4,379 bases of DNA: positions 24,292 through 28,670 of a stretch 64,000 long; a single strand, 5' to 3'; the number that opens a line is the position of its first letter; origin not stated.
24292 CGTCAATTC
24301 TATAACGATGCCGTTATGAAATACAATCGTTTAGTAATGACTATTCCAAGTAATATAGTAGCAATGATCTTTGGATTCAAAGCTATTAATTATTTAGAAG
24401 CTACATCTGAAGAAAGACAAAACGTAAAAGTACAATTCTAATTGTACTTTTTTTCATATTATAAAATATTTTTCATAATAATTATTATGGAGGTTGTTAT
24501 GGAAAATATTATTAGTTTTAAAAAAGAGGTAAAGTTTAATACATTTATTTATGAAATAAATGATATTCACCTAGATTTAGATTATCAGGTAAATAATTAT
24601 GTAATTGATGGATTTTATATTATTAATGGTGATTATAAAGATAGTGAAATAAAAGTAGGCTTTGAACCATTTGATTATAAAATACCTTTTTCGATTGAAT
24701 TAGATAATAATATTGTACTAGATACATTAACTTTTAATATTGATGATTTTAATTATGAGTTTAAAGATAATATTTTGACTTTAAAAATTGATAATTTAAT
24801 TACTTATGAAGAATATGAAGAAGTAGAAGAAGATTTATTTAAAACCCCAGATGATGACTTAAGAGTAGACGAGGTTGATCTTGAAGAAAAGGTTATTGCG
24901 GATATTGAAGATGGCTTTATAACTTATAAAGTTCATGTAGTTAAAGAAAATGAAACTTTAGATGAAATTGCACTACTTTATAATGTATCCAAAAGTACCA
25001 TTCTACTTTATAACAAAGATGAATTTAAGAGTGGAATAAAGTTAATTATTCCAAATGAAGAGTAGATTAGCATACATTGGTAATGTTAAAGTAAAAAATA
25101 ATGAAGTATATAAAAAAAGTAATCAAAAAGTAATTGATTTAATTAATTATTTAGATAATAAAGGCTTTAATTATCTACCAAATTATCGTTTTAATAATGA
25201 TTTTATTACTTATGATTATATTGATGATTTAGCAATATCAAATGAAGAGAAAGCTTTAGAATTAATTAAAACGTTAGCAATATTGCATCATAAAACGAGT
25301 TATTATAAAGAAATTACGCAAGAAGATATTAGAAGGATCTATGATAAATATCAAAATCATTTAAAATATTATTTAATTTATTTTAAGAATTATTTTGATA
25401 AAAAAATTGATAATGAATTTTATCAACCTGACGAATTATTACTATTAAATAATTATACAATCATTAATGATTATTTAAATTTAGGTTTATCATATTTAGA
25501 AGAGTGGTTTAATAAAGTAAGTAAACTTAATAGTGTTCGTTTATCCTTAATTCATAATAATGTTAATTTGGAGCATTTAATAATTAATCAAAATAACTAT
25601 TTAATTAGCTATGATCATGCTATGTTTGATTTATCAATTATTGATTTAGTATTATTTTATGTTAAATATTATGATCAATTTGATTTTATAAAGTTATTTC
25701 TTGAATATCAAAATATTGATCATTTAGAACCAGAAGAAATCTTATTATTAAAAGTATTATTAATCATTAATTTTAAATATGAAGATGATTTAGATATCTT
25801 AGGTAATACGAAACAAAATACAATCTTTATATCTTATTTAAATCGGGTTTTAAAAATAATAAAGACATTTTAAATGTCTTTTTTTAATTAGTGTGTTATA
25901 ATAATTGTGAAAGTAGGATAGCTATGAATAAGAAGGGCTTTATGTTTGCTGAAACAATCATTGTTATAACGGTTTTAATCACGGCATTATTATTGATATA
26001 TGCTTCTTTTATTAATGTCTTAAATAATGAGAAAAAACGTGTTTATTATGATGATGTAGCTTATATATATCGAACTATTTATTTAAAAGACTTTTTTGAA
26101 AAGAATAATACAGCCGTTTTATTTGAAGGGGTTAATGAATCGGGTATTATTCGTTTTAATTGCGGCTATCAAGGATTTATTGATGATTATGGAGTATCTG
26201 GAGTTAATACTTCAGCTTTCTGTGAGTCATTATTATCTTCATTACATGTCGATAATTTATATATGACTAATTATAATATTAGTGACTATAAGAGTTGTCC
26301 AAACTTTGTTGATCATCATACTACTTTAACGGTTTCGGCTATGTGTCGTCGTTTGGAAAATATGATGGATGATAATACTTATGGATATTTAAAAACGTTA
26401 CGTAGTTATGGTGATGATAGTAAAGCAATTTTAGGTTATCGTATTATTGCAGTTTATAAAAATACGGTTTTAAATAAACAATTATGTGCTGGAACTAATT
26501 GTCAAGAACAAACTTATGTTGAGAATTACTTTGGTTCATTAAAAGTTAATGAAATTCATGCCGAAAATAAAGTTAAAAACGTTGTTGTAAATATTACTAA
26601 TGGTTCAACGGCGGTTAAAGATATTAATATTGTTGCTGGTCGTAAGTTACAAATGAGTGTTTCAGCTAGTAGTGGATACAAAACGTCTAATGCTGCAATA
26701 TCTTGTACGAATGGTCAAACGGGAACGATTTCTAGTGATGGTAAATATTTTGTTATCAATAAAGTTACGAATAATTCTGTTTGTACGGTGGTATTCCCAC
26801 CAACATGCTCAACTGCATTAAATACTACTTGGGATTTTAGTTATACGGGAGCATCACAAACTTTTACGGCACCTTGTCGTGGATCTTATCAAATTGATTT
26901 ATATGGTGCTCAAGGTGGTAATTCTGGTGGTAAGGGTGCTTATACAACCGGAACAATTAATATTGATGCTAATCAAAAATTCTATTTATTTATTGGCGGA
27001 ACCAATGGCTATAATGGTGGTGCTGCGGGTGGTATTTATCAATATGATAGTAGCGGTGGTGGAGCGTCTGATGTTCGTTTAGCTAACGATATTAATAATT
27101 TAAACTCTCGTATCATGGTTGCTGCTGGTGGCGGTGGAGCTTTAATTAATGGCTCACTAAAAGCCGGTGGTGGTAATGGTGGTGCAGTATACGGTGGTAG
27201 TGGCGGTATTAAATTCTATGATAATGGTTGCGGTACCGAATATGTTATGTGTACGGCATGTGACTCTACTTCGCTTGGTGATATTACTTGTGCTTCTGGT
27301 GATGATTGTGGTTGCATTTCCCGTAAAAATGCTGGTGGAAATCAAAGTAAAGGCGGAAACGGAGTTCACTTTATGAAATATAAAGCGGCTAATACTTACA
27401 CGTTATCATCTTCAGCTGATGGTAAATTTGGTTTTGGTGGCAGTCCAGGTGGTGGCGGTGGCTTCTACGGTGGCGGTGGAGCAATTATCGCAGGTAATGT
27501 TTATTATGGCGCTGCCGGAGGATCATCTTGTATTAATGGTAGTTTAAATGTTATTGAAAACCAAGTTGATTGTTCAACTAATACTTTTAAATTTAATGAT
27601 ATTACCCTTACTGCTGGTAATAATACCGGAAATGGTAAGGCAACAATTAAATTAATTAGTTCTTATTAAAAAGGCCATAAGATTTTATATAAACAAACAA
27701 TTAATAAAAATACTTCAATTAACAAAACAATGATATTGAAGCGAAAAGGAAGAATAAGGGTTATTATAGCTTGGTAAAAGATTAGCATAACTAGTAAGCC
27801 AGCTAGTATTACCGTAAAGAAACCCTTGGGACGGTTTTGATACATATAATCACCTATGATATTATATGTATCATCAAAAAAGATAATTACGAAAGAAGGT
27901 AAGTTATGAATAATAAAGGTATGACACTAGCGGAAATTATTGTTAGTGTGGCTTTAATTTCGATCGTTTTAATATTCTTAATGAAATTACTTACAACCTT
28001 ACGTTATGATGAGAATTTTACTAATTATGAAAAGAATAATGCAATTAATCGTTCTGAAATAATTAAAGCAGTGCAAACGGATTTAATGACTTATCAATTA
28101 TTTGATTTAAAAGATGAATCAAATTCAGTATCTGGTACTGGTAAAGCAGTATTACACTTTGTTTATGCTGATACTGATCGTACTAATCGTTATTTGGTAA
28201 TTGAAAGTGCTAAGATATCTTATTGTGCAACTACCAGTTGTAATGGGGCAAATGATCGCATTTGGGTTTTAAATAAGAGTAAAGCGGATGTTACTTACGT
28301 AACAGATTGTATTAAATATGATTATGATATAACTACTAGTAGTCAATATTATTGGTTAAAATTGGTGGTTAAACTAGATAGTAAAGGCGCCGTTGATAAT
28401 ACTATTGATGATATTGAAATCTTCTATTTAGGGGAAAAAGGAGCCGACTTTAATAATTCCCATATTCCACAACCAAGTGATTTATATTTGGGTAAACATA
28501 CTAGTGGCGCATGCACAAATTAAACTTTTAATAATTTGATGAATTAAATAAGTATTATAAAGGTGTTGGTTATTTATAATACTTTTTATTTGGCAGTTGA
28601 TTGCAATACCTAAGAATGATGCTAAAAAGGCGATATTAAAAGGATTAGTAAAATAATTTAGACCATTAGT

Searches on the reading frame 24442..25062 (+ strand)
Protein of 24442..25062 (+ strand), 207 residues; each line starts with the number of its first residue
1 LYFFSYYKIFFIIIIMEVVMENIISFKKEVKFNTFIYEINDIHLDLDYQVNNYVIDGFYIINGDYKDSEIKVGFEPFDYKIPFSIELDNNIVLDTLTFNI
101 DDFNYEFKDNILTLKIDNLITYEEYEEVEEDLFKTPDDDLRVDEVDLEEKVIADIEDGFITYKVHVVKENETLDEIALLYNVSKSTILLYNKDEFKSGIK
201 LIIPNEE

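Call 14: search_protein_families(library=pfam, proteins=[window:24442-25062:+], max_evalue=0.01)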
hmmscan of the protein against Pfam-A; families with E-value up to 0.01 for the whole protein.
window:24442-25062:+ (207 aa): 1 family
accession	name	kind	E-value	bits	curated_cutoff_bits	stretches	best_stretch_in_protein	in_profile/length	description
PF01476.26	LysM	-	0.00065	20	20.9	1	165-194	1-28/43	LysM domain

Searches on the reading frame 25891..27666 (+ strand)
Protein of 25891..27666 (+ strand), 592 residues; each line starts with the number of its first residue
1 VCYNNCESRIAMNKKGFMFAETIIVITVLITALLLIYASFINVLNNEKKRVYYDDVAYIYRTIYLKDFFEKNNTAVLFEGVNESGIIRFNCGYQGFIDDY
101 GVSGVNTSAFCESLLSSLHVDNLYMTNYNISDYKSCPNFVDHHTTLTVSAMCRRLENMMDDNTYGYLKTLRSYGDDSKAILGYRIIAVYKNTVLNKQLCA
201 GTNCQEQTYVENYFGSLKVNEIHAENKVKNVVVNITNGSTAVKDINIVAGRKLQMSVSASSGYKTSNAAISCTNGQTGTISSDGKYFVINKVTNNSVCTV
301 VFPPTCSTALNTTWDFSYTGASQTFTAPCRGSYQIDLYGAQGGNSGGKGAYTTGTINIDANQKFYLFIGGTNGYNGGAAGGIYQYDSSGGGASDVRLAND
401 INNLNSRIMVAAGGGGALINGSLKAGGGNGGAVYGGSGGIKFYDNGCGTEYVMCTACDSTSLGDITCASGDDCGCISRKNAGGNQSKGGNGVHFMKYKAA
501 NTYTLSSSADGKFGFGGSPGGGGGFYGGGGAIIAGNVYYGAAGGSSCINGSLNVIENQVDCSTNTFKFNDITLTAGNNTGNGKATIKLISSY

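Call 14: search_protein_families(library=pfam, proteins=[window:25891-27666:+], max_evalue=0.01)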
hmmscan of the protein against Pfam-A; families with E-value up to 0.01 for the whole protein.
window:25891-27666:+ (592 aa): 1 family
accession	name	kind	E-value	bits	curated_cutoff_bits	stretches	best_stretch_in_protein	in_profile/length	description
PF12810.13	ALK_LTK_GRD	-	2.8e-26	93.4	24.5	1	330-589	7-243/243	ALK/LTK, Glycine-rich domain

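Call 77: search_protein_families(library=ncbifam, proteins=[window:25924-27666:+], max_evalue=1)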
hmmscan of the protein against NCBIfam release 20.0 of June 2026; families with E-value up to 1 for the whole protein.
window:25924-27666:+ (581 aa): 0 families

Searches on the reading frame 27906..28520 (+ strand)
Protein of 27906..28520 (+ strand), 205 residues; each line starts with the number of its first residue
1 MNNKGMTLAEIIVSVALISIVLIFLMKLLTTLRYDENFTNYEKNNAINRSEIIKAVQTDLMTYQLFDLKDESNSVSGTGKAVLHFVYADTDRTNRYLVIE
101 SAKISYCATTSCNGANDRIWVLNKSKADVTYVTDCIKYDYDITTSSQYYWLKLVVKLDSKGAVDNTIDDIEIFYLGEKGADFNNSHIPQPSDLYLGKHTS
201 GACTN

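Call 14: search_protein_families(library=pfam, proteins=[window:27906-28520:+], max_evalue=0.01)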
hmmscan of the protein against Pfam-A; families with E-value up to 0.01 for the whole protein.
window:27906-28520:+ (205 aa): 1 family
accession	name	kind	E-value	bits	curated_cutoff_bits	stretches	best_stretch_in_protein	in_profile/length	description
PF07963.17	N_methyl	-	0.00014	21.7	21.2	1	2-25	3-26/27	Prokaryotic N-terminal methylation motif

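Call 77: search_protein_families(library=ncbifam, proteins=[window:27906-28520:+], max_evalue=1)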
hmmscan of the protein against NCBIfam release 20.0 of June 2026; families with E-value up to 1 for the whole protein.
window:27906-28520:+ (205 aa): 6 families
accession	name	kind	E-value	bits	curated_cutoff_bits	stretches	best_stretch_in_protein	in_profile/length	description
NF041013.1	T4P_ComGE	equivalog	8.3e-05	22.6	49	1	2-64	2-57/83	competence type IV pilus minor pilin ComGE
TIGR02532.1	IV_pilin_GFxxxE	domain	0.0019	18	16.3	1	4-25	2-23/24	prepilin-type N-terminal cleavage/methylation domain-containing protein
NF007848.0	PRK10557.1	equivalog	0.016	14.5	120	1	2-37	9-44/192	prepilin peptidase-dependent protein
NF041002.1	pilin_ComGF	equivalog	0.08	13.2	80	1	3-42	1-38/139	competence type IV pilus minor pilin ComGF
TIGR02599.1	TIGR02599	subfamily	0.088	12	256.5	1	5-32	1-28/361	Verru_Chthon cassette protein C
TIGR01707.1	gspI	equivalog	0.15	12.6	44.35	1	5-30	1-26/101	type II secretion system minor pseudopilin GspI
